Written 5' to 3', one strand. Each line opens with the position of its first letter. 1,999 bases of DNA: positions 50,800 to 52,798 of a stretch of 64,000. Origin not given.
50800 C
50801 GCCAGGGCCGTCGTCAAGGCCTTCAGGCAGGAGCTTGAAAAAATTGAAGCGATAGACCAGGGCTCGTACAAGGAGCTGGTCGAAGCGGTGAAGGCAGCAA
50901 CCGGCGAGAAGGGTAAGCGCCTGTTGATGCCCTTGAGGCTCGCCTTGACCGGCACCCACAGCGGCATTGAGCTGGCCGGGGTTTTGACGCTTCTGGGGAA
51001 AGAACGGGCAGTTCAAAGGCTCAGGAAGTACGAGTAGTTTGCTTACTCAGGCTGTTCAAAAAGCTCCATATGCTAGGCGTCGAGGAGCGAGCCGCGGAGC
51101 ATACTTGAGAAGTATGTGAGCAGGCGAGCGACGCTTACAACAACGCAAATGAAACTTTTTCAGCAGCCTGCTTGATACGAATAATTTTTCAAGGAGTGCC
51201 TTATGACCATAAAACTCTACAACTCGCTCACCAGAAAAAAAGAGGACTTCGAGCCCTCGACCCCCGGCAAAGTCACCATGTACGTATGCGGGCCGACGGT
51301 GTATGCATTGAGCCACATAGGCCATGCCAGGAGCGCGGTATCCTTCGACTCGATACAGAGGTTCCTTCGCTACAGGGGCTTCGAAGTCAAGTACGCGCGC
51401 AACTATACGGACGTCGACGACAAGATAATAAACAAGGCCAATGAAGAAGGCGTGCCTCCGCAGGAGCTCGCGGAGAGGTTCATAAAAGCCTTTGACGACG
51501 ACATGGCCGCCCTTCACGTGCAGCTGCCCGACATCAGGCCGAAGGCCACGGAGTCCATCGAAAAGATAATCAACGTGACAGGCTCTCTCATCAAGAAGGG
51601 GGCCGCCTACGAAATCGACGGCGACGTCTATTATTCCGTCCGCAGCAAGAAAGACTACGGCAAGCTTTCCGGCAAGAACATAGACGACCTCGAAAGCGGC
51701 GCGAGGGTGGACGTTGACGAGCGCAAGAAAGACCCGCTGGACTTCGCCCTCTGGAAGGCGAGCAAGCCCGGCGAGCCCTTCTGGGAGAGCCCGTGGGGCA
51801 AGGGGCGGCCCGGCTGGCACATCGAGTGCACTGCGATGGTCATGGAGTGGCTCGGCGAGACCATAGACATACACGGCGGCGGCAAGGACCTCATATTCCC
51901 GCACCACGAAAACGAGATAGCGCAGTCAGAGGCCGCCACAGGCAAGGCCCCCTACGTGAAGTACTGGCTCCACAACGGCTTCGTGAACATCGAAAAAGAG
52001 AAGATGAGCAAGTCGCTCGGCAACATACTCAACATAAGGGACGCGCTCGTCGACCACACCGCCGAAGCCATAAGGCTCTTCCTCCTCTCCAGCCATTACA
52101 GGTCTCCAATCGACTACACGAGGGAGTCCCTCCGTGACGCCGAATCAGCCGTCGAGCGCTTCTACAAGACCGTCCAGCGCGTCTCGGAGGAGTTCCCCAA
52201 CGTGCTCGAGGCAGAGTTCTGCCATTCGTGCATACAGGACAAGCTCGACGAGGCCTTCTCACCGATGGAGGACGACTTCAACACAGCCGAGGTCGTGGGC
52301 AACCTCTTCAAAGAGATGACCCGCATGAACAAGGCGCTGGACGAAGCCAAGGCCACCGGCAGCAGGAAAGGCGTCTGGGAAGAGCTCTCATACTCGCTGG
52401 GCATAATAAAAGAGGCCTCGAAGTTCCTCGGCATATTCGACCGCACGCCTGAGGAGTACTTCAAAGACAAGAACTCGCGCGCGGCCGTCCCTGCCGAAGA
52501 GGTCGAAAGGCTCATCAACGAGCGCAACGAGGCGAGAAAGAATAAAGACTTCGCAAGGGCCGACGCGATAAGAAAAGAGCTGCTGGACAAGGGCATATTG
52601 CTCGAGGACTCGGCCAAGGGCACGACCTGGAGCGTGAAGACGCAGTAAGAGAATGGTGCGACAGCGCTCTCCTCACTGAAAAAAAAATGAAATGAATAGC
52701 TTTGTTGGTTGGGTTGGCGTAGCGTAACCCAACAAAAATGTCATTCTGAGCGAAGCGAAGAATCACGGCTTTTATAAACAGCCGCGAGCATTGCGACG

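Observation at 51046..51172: Repeat family B: approximately 125-bp element with conserved nested stems but a covarying central hairpin (gltX–cysS spacer and glnA 3' region)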

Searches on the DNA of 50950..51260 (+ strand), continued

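Call 69: search_with_rna_model(model_id=R1, sources=[L147, L148, L149, L150, L151, L152, L153, L154, L155, L156, L157, L158, L159, L160, L161, L162, L163, L164, L165, L166, L167, L168, L169, L170, L171, L172, L173], max_evalue=0.01)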
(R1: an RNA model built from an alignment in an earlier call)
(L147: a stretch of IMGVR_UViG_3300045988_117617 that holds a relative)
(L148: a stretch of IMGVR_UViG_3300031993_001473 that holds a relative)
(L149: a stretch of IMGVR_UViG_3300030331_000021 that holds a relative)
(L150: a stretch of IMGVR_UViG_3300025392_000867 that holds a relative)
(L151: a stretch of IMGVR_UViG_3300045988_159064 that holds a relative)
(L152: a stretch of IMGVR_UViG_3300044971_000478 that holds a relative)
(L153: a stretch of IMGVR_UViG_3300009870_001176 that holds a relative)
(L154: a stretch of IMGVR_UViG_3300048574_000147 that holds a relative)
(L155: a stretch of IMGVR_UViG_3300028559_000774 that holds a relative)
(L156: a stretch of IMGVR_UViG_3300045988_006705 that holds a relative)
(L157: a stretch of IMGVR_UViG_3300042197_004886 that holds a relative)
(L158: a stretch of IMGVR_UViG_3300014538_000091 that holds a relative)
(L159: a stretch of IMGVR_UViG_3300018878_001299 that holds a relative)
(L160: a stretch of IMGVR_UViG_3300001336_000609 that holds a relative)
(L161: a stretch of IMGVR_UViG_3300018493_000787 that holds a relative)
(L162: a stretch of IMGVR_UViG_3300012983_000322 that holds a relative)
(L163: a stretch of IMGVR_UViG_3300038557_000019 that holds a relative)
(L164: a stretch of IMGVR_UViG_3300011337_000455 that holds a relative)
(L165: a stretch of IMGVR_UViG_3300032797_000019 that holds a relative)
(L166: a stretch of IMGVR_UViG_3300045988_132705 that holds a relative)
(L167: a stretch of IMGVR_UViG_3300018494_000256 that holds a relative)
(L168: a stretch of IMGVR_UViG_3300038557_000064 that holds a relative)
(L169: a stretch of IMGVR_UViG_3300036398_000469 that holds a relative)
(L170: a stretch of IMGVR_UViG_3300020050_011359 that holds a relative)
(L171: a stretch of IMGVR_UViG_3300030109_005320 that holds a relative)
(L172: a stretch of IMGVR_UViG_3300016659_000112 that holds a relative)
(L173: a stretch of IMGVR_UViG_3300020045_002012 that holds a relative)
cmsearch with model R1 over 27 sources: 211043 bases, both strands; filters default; matches with E-value up to 0.01: 2.
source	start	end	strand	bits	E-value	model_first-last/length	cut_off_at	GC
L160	669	822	+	24.1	0.0007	1-128/128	no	0.52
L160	672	825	-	20.7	0.0064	1-128/128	no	0.52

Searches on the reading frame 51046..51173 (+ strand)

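Call 59: find_homologous_proteins(query=L134:2924-5242:+, max_evalue=1e-50)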
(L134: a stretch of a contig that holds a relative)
Query L134:2924-5242:+ (772 aa): 1948 proteins with E <= 1e-50 among 8000 candidates; the best 120 are listed.
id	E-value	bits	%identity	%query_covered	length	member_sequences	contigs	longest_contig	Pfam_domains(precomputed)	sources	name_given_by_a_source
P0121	0.0e+0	1657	100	98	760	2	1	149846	PF02738.24,PF20256.4,PF01315.28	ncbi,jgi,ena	-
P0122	0.0e+0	1472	88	98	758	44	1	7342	PF02738.24,PF20256.4,PF01315.28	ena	-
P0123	0.0e+0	1445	87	98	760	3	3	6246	PF02738.24,PF20256.4,PF01315.28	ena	-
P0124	0.0e+0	1442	87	98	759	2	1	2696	PF02738.24,PF20256.4,PF01315.28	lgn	-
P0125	0.0e+0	1437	87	98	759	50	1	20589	PF02738.24,PF20256.4,PF01315.28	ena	-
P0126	0.0e+0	1420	86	98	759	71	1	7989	PF02738.24,PF20256.4,PF01315.28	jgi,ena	-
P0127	0.0e+0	1418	86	98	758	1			PF02738.24,PF20256.4,PF01315.28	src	-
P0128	0.0e+0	1418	86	98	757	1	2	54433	PF02738.24,PF20256.4,PF01315.28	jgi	-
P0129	0.0e+0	1416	85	98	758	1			PF02738.24,PF20256.4,PF01315.28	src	-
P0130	0.0e+0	1413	86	98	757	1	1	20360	PF02738.24,PF20256.4,PF01315.28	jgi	-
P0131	0.0e+0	1411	87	96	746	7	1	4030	PF02738.24,PF20256.4,PF01315.28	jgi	-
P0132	0.0e+0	1337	83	98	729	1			PF02738.24,PF20256.4,PF01315.28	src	-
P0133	0.0e+0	1230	87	61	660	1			PF02738.24,PF20256.4,PF01315.28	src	-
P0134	0.0e+0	1208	75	98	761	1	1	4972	PF02738.24,PF20256.4,PF01315.28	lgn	-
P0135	0.0e+0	1207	73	98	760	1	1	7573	PF02738.24,PF20256.4,PF01315.28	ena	-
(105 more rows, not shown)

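Call 60: list_cluster_members(proteins=[P0121, P0001, P0003])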
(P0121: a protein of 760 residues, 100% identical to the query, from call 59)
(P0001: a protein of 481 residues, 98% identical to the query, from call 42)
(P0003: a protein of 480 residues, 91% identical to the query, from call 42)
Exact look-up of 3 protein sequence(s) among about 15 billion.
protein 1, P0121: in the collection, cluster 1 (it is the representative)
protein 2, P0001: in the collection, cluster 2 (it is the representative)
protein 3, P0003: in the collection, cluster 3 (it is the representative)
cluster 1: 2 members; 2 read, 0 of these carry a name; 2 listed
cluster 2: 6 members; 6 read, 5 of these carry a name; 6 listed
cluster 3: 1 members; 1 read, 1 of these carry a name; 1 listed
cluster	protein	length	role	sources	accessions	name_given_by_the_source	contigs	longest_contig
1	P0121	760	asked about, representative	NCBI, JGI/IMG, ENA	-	-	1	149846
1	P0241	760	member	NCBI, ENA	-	-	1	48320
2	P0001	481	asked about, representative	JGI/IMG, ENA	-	cysteinyl-tRNA synthetase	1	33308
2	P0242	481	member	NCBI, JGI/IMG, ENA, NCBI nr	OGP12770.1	MAG: cysteine--tRNA ligase [Deltaproteobacteria bacterium GWA2_54_12]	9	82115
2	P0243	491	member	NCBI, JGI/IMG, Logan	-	cysteinyl-tRNA synthetase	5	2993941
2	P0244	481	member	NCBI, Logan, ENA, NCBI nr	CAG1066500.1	cysteinyl-tRNA synthetase [uncultured bacterium]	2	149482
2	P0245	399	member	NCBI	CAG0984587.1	partial cysteinyl-tRNA synthetase, partial [Methylophilaceae bacterium]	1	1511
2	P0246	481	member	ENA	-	-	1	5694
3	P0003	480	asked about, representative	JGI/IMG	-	cysteinyl-tRNA synthetase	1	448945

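Call 75: find_homologous_proteins(query=L138:5381-7381:+, max_evalue=1e-50)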
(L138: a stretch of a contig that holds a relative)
Query L138:5381-7381:+ (666 aa): 7973 proteins with E <= 1e-50 among 8000 candidates; the best 120 are listed.
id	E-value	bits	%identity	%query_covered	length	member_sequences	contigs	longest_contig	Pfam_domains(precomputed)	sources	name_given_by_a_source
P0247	0.0e+0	1500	97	99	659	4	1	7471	PF02665.20,PF13484.12,PF12838.13,PF13534.12,PF02754.22,PF13237.12,PF13183.12,PF13187.12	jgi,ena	jgi:Fe-S oxidoreductase/nitrate reductase gamma subunit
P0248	0.0e+0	1413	90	99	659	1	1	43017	PF02665.20,PF13484.12,PF13534.12,PF02754.22,PF13237.12,PF13183.12,PF13187.12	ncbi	-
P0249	0.0e+0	1350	86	99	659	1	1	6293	PF02665.20,PF12838.13,PF02754.22,PF13237.12,PF13183.12,PF13187.12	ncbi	-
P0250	0.0e+0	1333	83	99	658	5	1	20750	PF02665.20,PF02754.22,PF13237.12,PF13183.12,PF13187.12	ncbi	-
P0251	0.0e+0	1325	84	99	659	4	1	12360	PF02665.20,PF12838.13,PF02754.22,PF13237.12,PF13183.12,PF13187.12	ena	-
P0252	0.0e+0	1313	83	99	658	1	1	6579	PF02665.20,PF13484.12,PF13534.12,PF02754.22,PF13237.12,PF13183.12,PF13187.12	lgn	-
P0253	0.0e+0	1295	83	99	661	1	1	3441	PF13484.12,PF02754.22,PF13237.12,PF13183.12,PF13187.12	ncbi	-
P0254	0.0e+0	1292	82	99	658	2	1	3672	PF02665.20,PF12838.13,PF02754.22,PF13237.12,PF13183.12,PF13187.12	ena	-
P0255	0.0e+0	1013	88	73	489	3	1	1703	PF12797.13,PF12838.13,PF13534.12,PF02754.22,PF13237.12,PF13183.12,PF13187.12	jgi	jgi:Fe-S oxidoreductase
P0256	3.1e-293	993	64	99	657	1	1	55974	PF12797.13,PF13484.12,PF12838.13,PF02754.22,PF13237.12,PF13183.12,PF13187.12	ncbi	ncbi:MAG: heterodisulfide reductase-related iron-sulfur binding cluster [Candidatus Methylomirabilal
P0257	6.3e-292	988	65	99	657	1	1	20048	PF12797.13,PF12838.13,PF02754.22,PF13237.12,PF13183.12,PF13187.12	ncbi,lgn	-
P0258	6.1e-291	985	64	99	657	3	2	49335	PF12797.13,PF13534.12,PF02754.22,PF13237.12,PF13183.12,PF13187.12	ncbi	-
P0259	1.3e-290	984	64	99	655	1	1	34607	PF12797.13,PF13534.12,PF02754.22,PF13237.12,PF13183.12,PF13187.12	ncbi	-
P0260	2.1e-290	983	64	99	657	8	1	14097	PF12797.13,PF13484.12,PF13534.12,PF02754.22,PF13237.12,PF13183.12,PF13187.12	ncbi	ncbi:MAG: (Fe-S)-binding protein [Candidatus Methylomirabilales bacterium]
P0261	2.6e-290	983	64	99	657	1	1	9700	PF12797.13,PF02754.22,PF13237.12,PF13183.12,PF13187.12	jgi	jgi:Fe-S oxidoreductase/nitrate reductase gamma subunit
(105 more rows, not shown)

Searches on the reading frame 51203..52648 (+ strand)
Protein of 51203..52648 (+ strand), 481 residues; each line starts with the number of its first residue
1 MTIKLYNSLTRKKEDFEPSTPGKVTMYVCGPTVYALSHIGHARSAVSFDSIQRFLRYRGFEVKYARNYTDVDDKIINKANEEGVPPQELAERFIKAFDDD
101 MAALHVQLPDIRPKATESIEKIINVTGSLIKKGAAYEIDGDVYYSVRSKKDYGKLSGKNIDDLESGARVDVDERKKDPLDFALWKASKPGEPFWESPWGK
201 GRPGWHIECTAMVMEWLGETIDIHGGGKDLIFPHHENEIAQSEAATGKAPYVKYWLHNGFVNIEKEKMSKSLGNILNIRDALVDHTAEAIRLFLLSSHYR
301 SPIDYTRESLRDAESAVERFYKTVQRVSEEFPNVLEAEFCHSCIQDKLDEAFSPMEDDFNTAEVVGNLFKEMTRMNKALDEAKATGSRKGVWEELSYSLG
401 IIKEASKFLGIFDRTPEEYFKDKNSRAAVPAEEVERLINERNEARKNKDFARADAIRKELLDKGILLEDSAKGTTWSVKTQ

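Call 13: find_encoding_contigs(protein=window:51203-52648:+, flank=10000, max_places=6)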
Protein window:51203-52648:+ (481 aa): 4 contigs read that carry it; 2 places shown.
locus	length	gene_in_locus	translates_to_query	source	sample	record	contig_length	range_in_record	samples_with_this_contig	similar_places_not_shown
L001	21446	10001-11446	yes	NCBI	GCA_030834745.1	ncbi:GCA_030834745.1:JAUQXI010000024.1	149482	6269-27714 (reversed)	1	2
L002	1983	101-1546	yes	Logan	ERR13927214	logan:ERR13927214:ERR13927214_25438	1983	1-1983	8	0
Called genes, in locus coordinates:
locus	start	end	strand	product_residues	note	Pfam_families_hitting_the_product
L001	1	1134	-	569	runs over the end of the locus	PF00317:Ribonuc_red_lgN, PF02867:Ribonuc_red_lgC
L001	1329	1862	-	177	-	PF00578:AhpC-TSA, PF08534:Redoxin, PF00085:Thioredoxin, PF13098:Thioredoxin_2, PF13905:Thioredoxin_8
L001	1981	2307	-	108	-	PF00085:Thioredoxin, PF13098:Thioredoxin_2, PF13728:TraF (weak), PF13905:Thioredoxin_8 (weak)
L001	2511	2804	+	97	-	-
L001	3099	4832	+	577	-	-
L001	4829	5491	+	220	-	-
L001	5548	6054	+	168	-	PF02559:CarD_TRCF_RID, PF21095:CarD_C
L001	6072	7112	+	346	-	PF27675:YCF81_N, PF01850:PIN, PF08745:PIN_5 (faint), PF11848:DUF3368 (weak), PF01938:TRAM (weak)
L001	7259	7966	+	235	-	PF01128:IspD, PF12804:NTP_transf_3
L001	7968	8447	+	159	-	PF02542:YgbB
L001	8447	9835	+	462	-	PF00749:tRNA-synt_1c, PF19269:Anticodon_2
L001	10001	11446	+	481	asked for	PF01406:tRNA-synt_1e, PF01921:tRNA-synt_1f (faint), PF09334:tRNA-synt_1g, PF00133:tRNA-synt_1, PF23493:CysS_C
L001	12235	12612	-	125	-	PF07238:PilZ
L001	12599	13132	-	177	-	PF00881:Nitroreductase, PF14512:TM1586_NiRdase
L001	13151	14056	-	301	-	PF02881:SRP54_N, PF00448:SRP54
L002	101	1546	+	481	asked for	PF01406:tRNA-synt_1e, PF01921:tRNA-synt_1f (faint), PF09334:tRNA-synt_1g, PF00133:tRNA-synt_1, PF23493:CysS_C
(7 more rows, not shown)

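Call 14: search_protein_families(library=ncbifam, proteins=[window:51203-52648:+])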
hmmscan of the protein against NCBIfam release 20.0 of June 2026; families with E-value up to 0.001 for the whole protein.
window:51203-52648:+ (481 aa): 19 families
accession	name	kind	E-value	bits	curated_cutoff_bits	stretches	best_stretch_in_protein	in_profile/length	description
TIGR00435.1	cysS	equivalog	4.8e-167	556.7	340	1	3-477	1-464/466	cysteine--tRNA ligase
NF011108.0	PRK14536.1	equivalog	1.3e-111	373.8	780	1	1-477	1-488/490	cysteine--tRNA ligase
TIGR03447.1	mycothiol_MshC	equivalog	8.5e-89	298.2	485.1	1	2-330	17-352/411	cysteine--1-D-myo-inosityl 2-amino-2-deoxy-alpha-D-glucopyranoside ligase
NF011107.0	PRK14534.1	equivalog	2.9e-68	231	744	1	1-475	1-477/481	cysteine--tRNA ligase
TIGR00398.1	metG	equivalog_domain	2.5e-18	66.1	336.35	2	34-155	9-133/530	methionine--tRNA ligase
NF008957.0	PRK12300.1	subfamily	2.5e-16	58.9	677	1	221-386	580-745/946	leucine--tRNA ligase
NF008900.0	PRK12267.1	equivalog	2.2e-15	56.2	598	2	25-148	5-131/648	methionine--tRNA ligase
TIGR00395.1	leuS_arch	equivalog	5.8e-13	47.8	648.5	1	221-359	574-715/938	leucine--tRNA ligase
NF008863.0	PRK11893.2-5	equivalog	8.9e-13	47.6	551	2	220-389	286-456/531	methionine--tRNA ligase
NF009687.0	PRK13208.1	equivalog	4.5e-12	45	738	1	228-341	495-598/801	valine--tRNA ligase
TIGR00422.1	valS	equivalog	5.3e-11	41.3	612.1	1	226-324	485-584/863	valine--tRNA ligase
NF001100.0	PRK00133.1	equivalog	4.9e-10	38.6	587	1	37-108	20-91/676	methionine--tRNA ligase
TIGR00396.1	leuS_bact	equivalog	3e-09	35.6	548.4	1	259-359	597-703/843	leucine--tRNA ligase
TIGR00392.1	ileS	equivalog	4.1e-08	31.9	621.4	1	243-322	587-666/861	isoleucine--tRNA ligase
NF004349.1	PRK05729.1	equivalog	2.3e-07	29.5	704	1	227-324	476-574/860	valine--tRNA ligase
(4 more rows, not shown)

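Call 42: find_homologous_proteins(query=window:51203-52648:+, max_evalue=1e-100)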
Query window:51203-52648:+ (481 aa): 7971 proteins with E <= 1e-100 among 8000 candidates; the best 120 are listed.
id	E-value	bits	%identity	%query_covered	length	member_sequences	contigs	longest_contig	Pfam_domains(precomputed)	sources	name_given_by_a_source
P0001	0.0e+0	1082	98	100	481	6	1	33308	PF09334.18,PF01406.26,PF23493.2,PF01921.25,PF00133.29,PF09190.18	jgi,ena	jgi:cysteinyl-tRNA synthetase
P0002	0.0e+0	1035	93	100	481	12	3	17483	PF09334.18,PF01406.26,PF23493.2,PF01921.25,PF00133.29,PF09190.18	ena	-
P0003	1.3e-295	999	91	100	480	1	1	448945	PF09334.18,PF01406.26,PF23493.2,PF01921.25,PF00133.29,PF09190.18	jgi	jgi:cysteinyl-tRNA synthetase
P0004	2.2e-281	952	86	100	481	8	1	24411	PF09334.18,PF01406.26,PF23493.2,PF01921.25,PF00133.29,PF09190.18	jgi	-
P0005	5.8e-279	944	84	100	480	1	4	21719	PF09334.18,PF01406.26,PF23493.2,PF01921.25,PF00133.29,PF09190.18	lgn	-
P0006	5.3e-270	914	82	100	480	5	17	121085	PF09334.18,PF01406.26,PF23493.2,PF01921.25,PF00133.29,PF09190.18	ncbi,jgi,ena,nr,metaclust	ncbi:MAG: cysteine--tRNA ligase [Deltaproteobacteria bacterium GWA2_55_10]|nr:MAG: cysteine--tRNA li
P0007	4.8e-269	911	81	100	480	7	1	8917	PF09334.18,PF01406.26,PF23493.2,PF01921.25,PF00133.29,PF09190.18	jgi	-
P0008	8.0e-268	907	80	100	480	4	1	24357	PF09334.18,PF01406.26,PF23493.2,PF01921.25,PF00133.29,PF09190.18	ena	-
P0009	5.7e-266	901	80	100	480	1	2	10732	PF09334.18,PF01406.26,PF23493.2,PF01921.25,PF00133.29,PF09190.18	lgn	-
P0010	9.9e-261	884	79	100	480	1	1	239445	PF09334.18,PF01406.26,PF23493.2,PF01921.25,PF00133.29,PF09190.18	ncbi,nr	ncbi:MAG: cysteine--tRNA ligase [Deltaproteobacteria bacterium]|nr:cysteine--tRNA ligase [Deltaprote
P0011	2.1e-258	876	78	99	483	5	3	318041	PF09334.18,PF01406.26,PF23493.2,PF01921.25,PF00133.29,PF09190.18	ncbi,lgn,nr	ncbi:MAG: cysteine--tRNA ligase [Deltaproteobacteria bacterium]|nr:cysteine--tRNA ligase [Deltaprote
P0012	1.1e-257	874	78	100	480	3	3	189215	PF09334.18,PF01406.26,PF23493.2,PF01921.25,PF00133.29,PF09190.18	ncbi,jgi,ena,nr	ncbi:MAG: cysteine--tRNA ligase [Deltaproteobacteria bacterium GWB2_55_19]|nr:MAG: cysteine--tRNA li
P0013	1.5e-257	873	78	100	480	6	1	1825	PF09334.18,PF01406.26,PF23493.2,PF01921.25,PF00133.29,PF09190.18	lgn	-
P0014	1.0e-251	854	76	100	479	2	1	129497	PF09334.18,PF01406.26,PF23493.2,PF01921.25,PF00133.29,PF09190.18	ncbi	-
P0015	5.4e-251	852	76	100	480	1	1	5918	PF09334.18,PF01406.26,PF23493.2,PF01921.25,PF00133.29,PF09190.18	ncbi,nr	ncbi:MAG: cysteine--tRNA ligase [Deltaproteobacteria bacterium]|nr:cysteine--tRNA ligase [Deltaprote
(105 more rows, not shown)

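Call 43: find_encoding_contigs(protein=P0001, flank=2000, max_places=1)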
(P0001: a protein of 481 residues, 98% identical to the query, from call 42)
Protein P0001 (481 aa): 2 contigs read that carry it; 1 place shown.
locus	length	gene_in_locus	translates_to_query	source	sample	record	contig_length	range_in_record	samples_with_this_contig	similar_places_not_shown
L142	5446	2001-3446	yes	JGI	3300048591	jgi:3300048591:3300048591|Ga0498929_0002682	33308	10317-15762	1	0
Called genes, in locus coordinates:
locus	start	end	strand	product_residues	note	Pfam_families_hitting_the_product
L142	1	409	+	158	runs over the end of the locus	PF02542:YgbB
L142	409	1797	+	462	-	PF00749:tRNA-synt_1c, PF19269:Anticodon_2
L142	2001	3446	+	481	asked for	PF01406:tRNA-synt_1e, PF01921:tRNA-synt_1f (faint), PF09334:tRNA-synt_1g, PF09190:DALR_2 (faint), PF00133:tRNA-synt_1, PF23493:CysS_C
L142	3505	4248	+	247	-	-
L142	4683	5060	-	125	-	PF07238:PilZ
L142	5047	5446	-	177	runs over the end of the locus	PF00881:Nitroreductase, PF14512:TM1586_NiRdase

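Call 44: find_encoding_contigs(protein=P0002, flank=2000, max_places=1)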
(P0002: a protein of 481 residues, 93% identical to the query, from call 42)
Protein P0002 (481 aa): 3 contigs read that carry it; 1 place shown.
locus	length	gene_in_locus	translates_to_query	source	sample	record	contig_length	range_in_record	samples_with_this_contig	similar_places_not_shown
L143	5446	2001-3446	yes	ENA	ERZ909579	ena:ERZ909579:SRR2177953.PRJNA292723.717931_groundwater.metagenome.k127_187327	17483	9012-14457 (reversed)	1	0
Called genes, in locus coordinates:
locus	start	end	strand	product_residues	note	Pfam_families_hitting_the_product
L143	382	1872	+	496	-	PF00749:tRNA-synt_1c, PF19269:Anticodon_2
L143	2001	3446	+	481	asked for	PF01406:tRNA-synt_1e, PF01921:tRNA-synt_1f (faint), PF09334:tRNA-synt_1g, PF09190:DALR_2 (faint), PF00133:tRNA-synt_1, PF23493:CysS_C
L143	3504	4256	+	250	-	-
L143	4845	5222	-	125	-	PF07238:PilZ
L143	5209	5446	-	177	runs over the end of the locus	PF00881:Nitroreductase, PF14512:TM1586_NiRdase (weak)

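Call 45: find_encoding_contigs(protein=P0003, flank=2000, max_places=1)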
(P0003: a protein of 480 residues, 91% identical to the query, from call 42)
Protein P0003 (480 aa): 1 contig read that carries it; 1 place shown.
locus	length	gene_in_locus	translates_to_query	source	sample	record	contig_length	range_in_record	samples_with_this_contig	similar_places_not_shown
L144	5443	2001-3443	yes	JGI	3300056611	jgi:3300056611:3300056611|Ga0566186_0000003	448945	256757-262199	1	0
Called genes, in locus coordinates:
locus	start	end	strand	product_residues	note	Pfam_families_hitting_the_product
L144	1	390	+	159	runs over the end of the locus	PF02542:YgbB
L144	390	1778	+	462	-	PF00749:tRNA-synt_1c, PF19269:Anticodon_2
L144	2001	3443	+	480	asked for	PF01406:tRNA-synt_1e, PF01921:tRNA-synt_1f (faint), PF09334:tRNA-synt_1g, PF00133:tRNA-synt_1, PF09190:DALR_2 (weak), PF23493:CysS_C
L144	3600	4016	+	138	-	-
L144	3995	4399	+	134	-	-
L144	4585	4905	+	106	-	PF02635:DsrE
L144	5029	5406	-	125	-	PF07238:PilZ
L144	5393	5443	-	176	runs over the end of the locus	PF00881:Nitroreductase, PF14512:TM1586_NiRdase (weak)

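Call 46: find_encoding_contigs(protein=P0004, flank=2000, max_places=1)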
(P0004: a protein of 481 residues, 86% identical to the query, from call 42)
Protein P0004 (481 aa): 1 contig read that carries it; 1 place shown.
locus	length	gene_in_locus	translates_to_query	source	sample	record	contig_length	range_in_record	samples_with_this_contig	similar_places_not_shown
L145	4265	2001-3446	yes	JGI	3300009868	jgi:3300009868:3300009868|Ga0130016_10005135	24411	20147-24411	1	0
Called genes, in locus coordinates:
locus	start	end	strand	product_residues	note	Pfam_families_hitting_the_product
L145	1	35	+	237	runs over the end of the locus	PF01128:IspD, PF02348:CTP_transf_3 (weak), PF12804:NTP_transf_3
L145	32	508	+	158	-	PF02542:YgbB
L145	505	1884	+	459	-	PF00749:tRNA-synt_1c, PF19269:Anticodon_2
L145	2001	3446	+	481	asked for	PF01406:tRNA-synt_1e, PF01921:tRNA-synt_1f (faint), PF09334:tRNA-synt_1g, PF00133:tRNA-synt_1, PF09190:DALR_2, PF23493:CysS_C (weak)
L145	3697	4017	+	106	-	PF02635:DsrE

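Call 47: find_encoding_contigs(protein=P0006, flank=2000, max_places=1)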
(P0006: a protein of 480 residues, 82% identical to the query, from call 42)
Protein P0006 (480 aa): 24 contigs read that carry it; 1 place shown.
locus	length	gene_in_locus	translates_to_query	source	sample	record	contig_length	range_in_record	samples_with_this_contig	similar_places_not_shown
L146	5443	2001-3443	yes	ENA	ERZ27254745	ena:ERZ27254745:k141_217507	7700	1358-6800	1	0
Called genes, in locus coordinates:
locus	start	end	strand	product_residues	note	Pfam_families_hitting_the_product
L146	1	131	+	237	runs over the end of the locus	PF01128:IspD, PF12804:NTP_transf_3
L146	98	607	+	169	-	PF02542:YgbB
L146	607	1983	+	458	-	PF00749:tRNA-synt_1c, PF19269:Anticodon_2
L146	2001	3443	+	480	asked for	PF01406:tRNA-synt_1e, PF01921:tRNA-synt_1f (faint), PF09334:tRNA-synt_1g, PF00133:tRNA-synt_1, PF09190:DALR_2 (weak), PF23493:CysS_C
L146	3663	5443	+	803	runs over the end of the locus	-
